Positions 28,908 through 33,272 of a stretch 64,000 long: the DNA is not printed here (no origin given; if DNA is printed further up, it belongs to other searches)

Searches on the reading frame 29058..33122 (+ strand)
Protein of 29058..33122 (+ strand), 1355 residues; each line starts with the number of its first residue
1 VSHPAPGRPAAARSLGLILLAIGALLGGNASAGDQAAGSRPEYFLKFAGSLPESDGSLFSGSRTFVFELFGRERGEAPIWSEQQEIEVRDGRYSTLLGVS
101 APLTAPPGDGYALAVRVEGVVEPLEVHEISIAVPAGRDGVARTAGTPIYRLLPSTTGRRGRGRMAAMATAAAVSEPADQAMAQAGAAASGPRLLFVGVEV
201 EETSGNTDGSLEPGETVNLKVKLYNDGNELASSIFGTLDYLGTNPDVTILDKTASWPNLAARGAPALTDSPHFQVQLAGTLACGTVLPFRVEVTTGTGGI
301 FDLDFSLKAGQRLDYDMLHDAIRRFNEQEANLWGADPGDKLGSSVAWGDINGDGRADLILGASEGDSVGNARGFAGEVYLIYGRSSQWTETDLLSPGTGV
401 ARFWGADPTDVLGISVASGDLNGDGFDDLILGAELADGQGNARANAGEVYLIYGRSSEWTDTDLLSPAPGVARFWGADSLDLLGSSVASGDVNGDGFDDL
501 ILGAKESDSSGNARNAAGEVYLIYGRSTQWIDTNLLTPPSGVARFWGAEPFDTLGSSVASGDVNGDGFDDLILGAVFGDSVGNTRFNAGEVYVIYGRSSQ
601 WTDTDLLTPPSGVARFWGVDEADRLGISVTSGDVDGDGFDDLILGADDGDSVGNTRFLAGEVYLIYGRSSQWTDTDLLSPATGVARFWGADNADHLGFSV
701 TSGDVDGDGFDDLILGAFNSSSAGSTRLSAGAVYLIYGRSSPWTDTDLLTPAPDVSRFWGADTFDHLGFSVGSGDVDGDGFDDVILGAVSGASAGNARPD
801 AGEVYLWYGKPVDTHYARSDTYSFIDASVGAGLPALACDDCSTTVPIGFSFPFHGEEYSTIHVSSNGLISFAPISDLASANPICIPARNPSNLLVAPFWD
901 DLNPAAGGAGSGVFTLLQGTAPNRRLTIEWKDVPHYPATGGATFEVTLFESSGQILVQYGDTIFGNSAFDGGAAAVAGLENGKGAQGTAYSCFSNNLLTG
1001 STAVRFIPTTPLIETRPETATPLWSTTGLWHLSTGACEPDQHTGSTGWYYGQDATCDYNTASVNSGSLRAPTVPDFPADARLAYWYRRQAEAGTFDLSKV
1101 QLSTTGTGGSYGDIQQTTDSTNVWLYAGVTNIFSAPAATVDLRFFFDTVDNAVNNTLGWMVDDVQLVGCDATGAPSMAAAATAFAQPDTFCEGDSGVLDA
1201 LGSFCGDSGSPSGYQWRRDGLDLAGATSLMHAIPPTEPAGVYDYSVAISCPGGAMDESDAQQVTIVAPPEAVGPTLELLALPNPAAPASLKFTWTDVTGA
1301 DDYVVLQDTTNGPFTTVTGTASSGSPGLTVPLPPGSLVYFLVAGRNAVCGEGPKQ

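Call 77: search_protein_families(library=pfam, proteins=[window:29058-33122:+], max_evalue=0.01)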
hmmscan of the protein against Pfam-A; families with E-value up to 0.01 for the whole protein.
window:29058-33122:+ (1355 aa): 4 families
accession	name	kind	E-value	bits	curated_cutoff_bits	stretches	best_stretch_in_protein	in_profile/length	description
PF01839.29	FG-GAP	-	6.7e-54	179.5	22.1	7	484-522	2-36/37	FG-GAP repeat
PF13517.12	FG-GAP_3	-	6.5e-11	43.1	26.9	4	491-572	1-60/61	FG-GAP-like repeat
PF08437.15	Glyco_transf_8C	-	7.9e-06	26.3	23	0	733-751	6-24/57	Glycosyl transferase family 8 C-terminal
PF14783.12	BBS2_Mid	-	0.0003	21.3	27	0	330-366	69-104/108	Ciliary BBSome complex subunit 2, middle region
